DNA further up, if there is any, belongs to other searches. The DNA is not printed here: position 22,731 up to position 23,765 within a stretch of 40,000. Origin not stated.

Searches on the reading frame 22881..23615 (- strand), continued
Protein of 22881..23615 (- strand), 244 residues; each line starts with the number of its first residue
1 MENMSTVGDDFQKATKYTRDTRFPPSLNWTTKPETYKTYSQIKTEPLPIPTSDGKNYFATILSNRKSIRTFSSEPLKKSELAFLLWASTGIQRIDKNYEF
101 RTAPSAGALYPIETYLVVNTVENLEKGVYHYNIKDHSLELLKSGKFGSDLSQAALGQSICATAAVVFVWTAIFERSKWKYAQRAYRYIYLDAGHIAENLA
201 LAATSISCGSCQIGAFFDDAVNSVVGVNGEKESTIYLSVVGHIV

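Call 33: search_solved_structures(query=window:22881-23615:-, max_evalue=0.001, show_alignments=2)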
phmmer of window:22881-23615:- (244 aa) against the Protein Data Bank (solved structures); distinct sequences matched with E-value up to 0.001: 12.
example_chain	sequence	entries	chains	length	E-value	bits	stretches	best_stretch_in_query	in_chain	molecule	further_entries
3eo7_A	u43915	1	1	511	4.5e-50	173.5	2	42-241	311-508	Putative Nitroreductase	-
8cqs_A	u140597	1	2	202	1.6e-12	50.6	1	46-206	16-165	Nitroreductase-like protein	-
7ly7_B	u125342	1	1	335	4.9e-12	49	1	19-219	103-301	BmdC, Oxidase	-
7ly4_A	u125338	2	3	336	5e-12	49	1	19-219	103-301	BmdC, Oxidase | BmdC, NRPS oxidase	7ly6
5lq4_A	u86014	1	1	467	7.1e-12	48.5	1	60-235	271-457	CyaGox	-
8pz5_A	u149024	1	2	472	7.3e-12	48.5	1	60-235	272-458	SagB-type dehydrogenase domain protein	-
5lq4_B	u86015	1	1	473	7.3e-12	48.4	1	60-235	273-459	CyaGox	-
7ly5_B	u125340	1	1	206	1.3e-11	47.6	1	60-219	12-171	BmdC, oxidase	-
3hoi_A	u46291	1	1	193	2e-11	47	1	44-205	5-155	FMN-dependent nitroreductase BF3017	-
6gos_C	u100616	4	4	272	4.1e-08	36.2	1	100-220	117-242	Microcin B17-processing protein McbC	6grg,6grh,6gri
3hj9_A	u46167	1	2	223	3.6e-07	33.1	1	40-214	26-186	Oxidoreductase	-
8uc3_A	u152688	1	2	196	0.00032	23.5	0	168-232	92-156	Albonoursin synthase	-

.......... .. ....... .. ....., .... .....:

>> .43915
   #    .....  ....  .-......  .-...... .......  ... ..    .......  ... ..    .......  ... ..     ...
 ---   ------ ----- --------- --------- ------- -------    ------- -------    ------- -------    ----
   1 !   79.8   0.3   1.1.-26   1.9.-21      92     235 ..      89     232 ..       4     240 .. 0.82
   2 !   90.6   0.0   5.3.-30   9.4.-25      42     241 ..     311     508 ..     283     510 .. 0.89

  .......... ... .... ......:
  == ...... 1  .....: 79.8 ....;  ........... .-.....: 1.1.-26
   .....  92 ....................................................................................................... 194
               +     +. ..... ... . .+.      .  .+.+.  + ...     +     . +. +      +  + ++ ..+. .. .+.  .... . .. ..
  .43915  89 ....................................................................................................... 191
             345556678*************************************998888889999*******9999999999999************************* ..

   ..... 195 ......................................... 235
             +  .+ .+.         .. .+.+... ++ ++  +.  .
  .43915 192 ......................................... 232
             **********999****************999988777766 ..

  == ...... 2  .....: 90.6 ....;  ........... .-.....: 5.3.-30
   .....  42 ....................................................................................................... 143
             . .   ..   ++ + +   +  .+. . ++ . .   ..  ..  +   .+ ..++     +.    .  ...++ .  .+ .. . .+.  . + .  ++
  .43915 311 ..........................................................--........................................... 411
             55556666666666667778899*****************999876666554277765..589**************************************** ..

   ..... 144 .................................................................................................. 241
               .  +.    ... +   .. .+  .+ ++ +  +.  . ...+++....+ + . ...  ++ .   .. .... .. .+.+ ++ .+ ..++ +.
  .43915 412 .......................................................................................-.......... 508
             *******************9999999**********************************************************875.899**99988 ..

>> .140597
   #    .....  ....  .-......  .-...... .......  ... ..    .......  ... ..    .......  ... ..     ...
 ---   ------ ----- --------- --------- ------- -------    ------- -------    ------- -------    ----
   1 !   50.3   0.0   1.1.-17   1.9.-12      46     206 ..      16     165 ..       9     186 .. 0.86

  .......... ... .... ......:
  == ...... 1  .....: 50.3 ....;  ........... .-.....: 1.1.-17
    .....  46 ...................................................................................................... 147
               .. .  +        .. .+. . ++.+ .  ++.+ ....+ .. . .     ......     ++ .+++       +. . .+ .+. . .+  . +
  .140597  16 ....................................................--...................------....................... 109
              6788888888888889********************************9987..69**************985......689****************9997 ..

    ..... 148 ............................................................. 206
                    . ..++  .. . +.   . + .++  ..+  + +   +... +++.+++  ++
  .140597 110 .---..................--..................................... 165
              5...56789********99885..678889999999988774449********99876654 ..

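Call 55: search_protein_families(library=pfam, proteins=[L012:6168-8249:+, L012:8775-9179:+, L012:8272-8700:+, L016:8498-8848:-, L010:9578-9958:+, L007:8011-8373:+, L016:11730-13235:+, L016:10735-11634:-], max_evalue=0.001)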
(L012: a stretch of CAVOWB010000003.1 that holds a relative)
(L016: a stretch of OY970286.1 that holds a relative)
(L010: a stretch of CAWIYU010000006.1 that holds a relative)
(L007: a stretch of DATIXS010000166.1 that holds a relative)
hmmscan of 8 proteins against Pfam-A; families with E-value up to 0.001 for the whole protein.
L012:6168-8249:+ (693 aa): 3 families
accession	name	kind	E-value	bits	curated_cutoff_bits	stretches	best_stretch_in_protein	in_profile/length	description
PF03190.21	Thioredox_DsbH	-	6.9e-72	241.2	27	1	10-168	2-160/163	Protein of unknown function, DUF255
PF13899.12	Thioredoxin_7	-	8.9e-12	45.4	27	1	29-93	1-65/83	Thioredoxin-like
PF07221.17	GlcNAc_2-epim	-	0.00099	18.9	23.4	0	228-315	37-120/347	N-acylglucosamine 2-epimerase (GlcNAc 2-epimerase)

L012:8775-9179:+ (134 aa): 1 family
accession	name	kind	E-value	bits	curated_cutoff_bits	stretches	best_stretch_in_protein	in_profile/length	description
PF01986.22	DUF123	-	1e-27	96.9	25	1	26-114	2-95/95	Domain of unknown function DUF123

L012:8272-8700:+ (142 aa): 2 families
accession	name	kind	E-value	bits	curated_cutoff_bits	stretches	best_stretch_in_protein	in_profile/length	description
PF05014.21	Nuc_deoxyrib_tr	-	2.6e-08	34.4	28.8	1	8-108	1-97/117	Nucleoside 2-deoxyribosyltransferase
PF15891.11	Nuc_deoxyri_tr2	-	6e-08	33.4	30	1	6-108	2-102/105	Nucleoside 2-deoxyribosyltransferase like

L016:8498-8848:- (116 aa): 2 families
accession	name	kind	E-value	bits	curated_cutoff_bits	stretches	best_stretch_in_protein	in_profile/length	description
PF00578.27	AhpC-TSA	-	3.5e-26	92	26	1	1-94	29-123/124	AhpC/TSA family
PF08534.16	Redoxin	-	7.8e-14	52.1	26.6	1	1-101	32-137/148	Redoxin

L010:9578-9958:+ (126 aa): 0 families

L007:8011-8373:+ (120 aa): 2 families
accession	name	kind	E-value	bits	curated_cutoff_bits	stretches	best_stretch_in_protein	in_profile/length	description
PF02635.20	DsrE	-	3.6e-11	43.7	22.7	1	7-120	3-116/116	DsrE/DsrF-like family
PF13686.11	DrsE_2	-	4.3e-09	36.9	25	1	55-116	92-153/156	DsrE/DsrF/DrsH-like family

L016:11730-13235:+ (501 aa): 5 families
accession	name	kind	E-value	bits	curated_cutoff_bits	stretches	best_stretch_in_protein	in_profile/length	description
PF13450.12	NAD_binding_8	-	1.2e-13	51.5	21.9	1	8-74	1-67/68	NAD(P)-binding Rossmann-like domain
PF01593.30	Amino_oxidase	-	9e-13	48.7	19.8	1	13-405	1-366/443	Flavin containing amine oxidoreductase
PF07992.20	Pyr_redox_2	-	0.00027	20.9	26.1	0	5-44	2-42/291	Pyridine nucleotide-disulphide oxidoreductase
PF12831.13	FAD_oxidored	-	0.00047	20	27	0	6-44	2-40/416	FAD dependent oxidoreductase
PF01266.30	DAO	-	0.00063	19.8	27.9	0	6-40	2-37/353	FAD dependent oxidoreductase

L016:10735-11634:- (299 aa): 0 families
